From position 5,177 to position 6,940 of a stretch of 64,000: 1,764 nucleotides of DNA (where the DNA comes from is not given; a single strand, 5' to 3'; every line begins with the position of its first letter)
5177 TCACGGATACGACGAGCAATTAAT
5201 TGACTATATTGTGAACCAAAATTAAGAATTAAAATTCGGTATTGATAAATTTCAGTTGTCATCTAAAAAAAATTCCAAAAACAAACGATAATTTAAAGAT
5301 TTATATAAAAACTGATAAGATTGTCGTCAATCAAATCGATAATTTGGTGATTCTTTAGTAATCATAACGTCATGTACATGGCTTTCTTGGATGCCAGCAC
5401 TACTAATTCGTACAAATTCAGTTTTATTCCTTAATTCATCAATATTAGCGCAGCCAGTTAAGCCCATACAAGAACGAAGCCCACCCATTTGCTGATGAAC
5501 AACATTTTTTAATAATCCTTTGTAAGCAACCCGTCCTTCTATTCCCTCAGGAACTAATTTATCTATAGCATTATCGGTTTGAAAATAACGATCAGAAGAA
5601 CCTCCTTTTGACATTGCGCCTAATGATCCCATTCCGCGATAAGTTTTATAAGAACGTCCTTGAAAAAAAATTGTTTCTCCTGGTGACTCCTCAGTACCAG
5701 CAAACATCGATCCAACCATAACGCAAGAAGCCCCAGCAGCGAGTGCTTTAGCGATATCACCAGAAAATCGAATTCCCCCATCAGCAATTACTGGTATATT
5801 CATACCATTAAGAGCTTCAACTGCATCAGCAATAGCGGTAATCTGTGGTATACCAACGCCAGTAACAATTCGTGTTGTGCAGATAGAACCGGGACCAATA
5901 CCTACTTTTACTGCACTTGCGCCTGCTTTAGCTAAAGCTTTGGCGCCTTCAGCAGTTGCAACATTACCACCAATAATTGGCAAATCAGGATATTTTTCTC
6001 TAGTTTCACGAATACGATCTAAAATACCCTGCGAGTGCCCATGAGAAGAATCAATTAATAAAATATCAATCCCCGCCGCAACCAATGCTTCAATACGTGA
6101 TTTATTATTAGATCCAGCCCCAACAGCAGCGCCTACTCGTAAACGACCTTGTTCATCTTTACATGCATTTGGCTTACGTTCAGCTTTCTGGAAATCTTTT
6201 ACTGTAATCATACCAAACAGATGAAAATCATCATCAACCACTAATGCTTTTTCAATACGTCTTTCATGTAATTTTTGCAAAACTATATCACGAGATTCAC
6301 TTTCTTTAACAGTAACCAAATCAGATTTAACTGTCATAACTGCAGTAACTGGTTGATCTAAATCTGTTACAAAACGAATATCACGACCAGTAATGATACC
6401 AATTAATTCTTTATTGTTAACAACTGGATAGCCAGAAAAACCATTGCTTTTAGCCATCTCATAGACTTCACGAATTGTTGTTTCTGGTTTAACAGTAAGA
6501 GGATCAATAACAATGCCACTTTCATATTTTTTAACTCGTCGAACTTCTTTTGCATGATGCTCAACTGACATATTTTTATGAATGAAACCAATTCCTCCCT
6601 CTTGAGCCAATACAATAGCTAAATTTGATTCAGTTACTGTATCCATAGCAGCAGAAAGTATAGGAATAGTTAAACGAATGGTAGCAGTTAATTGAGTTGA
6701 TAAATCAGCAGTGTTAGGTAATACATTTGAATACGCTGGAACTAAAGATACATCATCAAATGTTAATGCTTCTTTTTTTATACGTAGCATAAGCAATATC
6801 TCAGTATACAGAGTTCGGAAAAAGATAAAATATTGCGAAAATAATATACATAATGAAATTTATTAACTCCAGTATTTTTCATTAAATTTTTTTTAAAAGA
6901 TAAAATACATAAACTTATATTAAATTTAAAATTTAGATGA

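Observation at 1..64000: The gene deserts are collinear, almost indel-free fossils of ancestral genes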

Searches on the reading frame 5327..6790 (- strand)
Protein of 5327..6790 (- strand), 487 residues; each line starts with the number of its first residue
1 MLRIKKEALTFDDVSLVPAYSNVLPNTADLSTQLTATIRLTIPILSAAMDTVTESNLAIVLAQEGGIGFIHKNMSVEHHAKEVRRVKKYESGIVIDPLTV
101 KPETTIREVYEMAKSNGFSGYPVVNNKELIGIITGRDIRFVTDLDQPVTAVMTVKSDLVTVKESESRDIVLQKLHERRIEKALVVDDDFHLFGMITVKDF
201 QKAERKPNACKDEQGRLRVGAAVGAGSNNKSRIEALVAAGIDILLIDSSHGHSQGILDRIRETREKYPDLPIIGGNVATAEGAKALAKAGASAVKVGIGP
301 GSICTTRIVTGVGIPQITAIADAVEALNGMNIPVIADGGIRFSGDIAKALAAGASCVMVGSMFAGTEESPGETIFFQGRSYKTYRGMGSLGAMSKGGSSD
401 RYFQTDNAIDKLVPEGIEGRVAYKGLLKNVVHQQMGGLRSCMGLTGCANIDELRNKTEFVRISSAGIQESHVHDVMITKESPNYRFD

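Call 33: find_homologous_proteins(query=window:5327-6790:-, max_evalue=1e-100)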
Query window:5327-6790:- (487 aa): 8000 proteins with E <= 1e-100 among 8000 candidates; the best 120 are listed.
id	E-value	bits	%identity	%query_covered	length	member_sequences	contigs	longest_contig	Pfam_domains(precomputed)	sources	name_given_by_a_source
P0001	0.0e+0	1064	100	100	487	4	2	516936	PF01070.25,PF00478.32,PF03060.22,PF00571.34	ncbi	ncbi:MAG: IMP dehydrogenase [Arsenophonus sp. ET-DL9-MAG3]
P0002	1.3e-286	969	91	100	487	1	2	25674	PF01070.25,PF00478.32,PF03060.22,PF00571.34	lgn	-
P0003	4.6e-284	960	90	100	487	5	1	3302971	PF01070.25,PF00478.32,PF03060.22,PF00571.34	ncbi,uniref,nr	ncbi:IMP dehydrogenase [Arsenophonus nasoniae]|uniref:Inosine-5'-monophosphate dehydrogenase n=1 Tax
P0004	7.1e-284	960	90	100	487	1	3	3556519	PF01070.25,PF00478.32,PF03060.22,PF01180.28,PF00571.34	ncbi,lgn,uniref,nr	ncbi:IMP dehydrogenase [Arsenophonus nasoniae]|uniref:Inosine-5'-monophosphate dehydrogenase n=1 Tax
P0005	2.8e-283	958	90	100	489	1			PF01070.25,PF00478.32,PF03060.22,PF01180.28,PF00571.34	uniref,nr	uniref:Inosine-5'-monophosphate dehydrogenase n=3 Tax=Arsenophonus nasoniae TaxID=638 RepID=D2TVZ5_9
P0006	2.8e-283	958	90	100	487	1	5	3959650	PF01070.25,PF00478.32,PF03060.22,PF01180.28,PF00571.34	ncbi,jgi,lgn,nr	ncbi:IMP dehydrogenase [Arsenophonus nasoniae]|nr:IMP dehydrogenase [Arsenophonus nasoniae] QBY43643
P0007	4.9e-283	957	90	100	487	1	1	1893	PF01070.25,PF00478.32,PF03060.22,PF00571.34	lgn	-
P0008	6.8e-283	956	90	100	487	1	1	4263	PF01070.25,PF00478.32,PF03060.22,PF00571.34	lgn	-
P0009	1.5e-280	949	89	100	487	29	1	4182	PF01070.25,PF00478.32,PF03060.22,PF01180.28,PF00571.34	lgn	-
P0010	2.0e-280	948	89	100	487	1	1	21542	PF01070.25,PF00478.32,PF03060.22,PF01180.28,PF00977.28,PF00571.34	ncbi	ncbi:MAG TPA: IMP dehydrogenase [Arsenophonus sp.]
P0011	1.1e-279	946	89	100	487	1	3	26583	PF01070.25,PF00478.32,PF03060.22,PF01180.28,PF00977.28,PF00571.34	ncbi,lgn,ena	ncbi:MAG: IMP dehydrogenase [Arsenophonus endosymbiont of Dermacentor nuttalli]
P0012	1.5e-279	945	89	100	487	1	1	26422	PF01070.25,PF00478.32,PF03060.22,PF01180.28,PF00977.28,PF00571.34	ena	-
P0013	2.4e-279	945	89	100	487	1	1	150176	PF01070.25,PF00478.32,PF03060.22,PF00571.34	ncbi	ncbi:MAG: IMP dehydrogenase [Candidatus Phlomobacter fragariae]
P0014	2.9e-279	944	89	100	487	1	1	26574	PF01070.25,PF00478.32,PF03060.22,PF01180.28,PF00977.28,PF00571.34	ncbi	ncbi:MAG: IMP dehydrogenase [Arsenophonus endosymbiont of Dermacentor nuttalli]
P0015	7.2e-278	940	88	99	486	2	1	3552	PF01070.25,PF00478.32,PF03060.22,PF01180.28,PF00571.34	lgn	-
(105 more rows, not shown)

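Call 34: find_encoding_contigs(protein=P0006, flank=10000, max_places=1)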
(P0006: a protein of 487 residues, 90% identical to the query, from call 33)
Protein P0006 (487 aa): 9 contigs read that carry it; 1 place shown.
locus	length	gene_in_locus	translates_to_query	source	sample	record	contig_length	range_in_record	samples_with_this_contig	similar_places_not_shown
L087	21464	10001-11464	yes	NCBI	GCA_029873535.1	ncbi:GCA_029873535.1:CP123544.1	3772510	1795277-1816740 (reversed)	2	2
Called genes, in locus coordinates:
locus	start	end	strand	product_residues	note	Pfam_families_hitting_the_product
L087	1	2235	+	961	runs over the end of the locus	PF24622:TMP_4, PF09718:Tape_meas_lam_C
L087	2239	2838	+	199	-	-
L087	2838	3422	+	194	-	-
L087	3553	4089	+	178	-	PF06316:Ail_Lom, PF13505:OMP_b-brl, PF06316:Ail_Lom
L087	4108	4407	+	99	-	PF22262:DUF6950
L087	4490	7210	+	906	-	PF13550:Phage-tail_3, PF24489:Ig_J_second, PF09327:Phage_Tail_Tip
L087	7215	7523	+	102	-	-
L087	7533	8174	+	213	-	-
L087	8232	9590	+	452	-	PF25670:Phage_tail_C_2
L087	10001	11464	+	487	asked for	PF00478:IMPDH, PF00571:CBS, PF01070:FMN_dh, PF03060:NMO (weak), PF01180:DHO_dh (faint)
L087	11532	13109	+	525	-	PF00117:GATase, PF07722:Peptidase_C26, PF02540:NAD_synthase (faint), PF00958:GMP_synt_C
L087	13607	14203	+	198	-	PF03067:LPMO_10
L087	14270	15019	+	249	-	PF00089:Trypsin, PF13365:Trypsin_2 (weak)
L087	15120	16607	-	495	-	PF01935:DUF87, PF05872:HerA_C, PF12846:AAA_10 (faint), PF13401:AAA_22 (faint)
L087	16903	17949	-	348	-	PF00793:DAHP_synth_1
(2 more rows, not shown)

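Call 35: find_encoding_contigs(protein=P0013, flank=10000, max_places=1)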
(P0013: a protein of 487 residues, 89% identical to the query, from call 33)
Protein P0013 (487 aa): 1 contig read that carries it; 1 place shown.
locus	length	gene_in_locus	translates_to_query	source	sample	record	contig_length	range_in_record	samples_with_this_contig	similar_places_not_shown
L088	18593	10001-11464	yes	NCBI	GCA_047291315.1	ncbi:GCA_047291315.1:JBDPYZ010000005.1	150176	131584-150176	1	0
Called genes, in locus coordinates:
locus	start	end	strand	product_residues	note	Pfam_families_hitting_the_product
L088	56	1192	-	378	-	PF01546:Peptidase_M20, PF07687:M20_dimer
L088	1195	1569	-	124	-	PF03960:ArsC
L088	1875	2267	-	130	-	PF00196:GerE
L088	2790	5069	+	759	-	PF00390:malic, PF03949:Malic_M, PF01515:PTA_PTB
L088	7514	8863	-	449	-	PF13742:tRNA_anti_2, PF01336:tRNA_anti-codon, PF02601:Exonuc_VII_L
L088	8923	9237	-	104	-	-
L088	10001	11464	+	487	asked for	PF00478:IMPDH, PF00571:CBS, PF01070:FMN_dh, PF03060:NMO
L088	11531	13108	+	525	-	PF00117:GATase, PF07722:Peptidase_C26, PF02540:NAD_synthase (faint), PF00958:GMP_synt_C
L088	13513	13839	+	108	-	PF03067:LPMO_10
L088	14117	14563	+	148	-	PF00089:Trypsin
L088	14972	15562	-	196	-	PF05872:HerA_C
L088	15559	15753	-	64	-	PF05872:HerA_C (weak)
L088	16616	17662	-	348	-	PF00793:DAHP_synth_1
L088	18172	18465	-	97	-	PF05171:HemS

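Call 36: find_encoding_contigs(protein=P0001, flank=10000, max_places=3)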
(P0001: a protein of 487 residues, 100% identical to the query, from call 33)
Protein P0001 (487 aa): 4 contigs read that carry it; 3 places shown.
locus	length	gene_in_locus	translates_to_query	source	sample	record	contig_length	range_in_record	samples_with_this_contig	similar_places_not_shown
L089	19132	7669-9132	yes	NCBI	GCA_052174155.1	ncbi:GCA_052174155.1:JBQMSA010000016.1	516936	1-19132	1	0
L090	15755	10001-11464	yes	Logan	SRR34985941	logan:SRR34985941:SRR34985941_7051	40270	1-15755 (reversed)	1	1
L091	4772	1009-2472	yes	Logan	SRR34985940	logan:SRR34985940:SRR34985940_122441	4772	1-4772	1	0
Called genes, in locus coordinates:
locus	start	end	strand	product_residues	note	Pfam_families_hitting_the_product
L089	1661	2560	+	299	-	PF03956:Lys_export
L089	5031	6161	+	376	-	PF01546:Peptidase_M20, PF07687:M20_dimer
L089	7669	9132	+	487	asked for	PF00478:IMPDH, PF00571:CBS, PF01070:FMN_dh, PF03060:NMO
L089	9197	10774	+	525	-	PF00117:GATase, PF07722:Peptidase_C26 (weak), PF02540:NAD_synthase (weak), PF00958:GMP_synt_C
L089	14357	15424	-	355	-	PF00793:DAHP_synth_1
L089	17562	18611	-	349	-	PF01594:AI-2E_transport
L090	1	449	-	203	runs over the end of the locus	PF01569:PAP2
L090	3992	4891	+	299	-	PF03956:Lys_export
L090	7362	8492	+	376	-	PF01546:Peptidase_M20, PF07687:M20_dimer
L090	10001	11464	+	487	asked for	PF00478:IMPDH, PF00571:CBS, PF01070:FMN_dh, PF03060:NMO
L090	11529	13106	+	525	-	PF00117:GATase, PF07722:Peptidase_C26 (weak), PF02540:NAD_synthase (weak), PF00958:GMP_synt_C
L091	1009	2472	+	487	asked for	PF00478:IMPDH, PF00571:CBS, PF01070:FMN_dh, PF03060:NMO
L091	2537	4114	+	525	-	PF00117:GATase, PF07722:Peptidase_C26 (weak), PF02540:NAD_synthase (weak), PF00958:GMP_synt_C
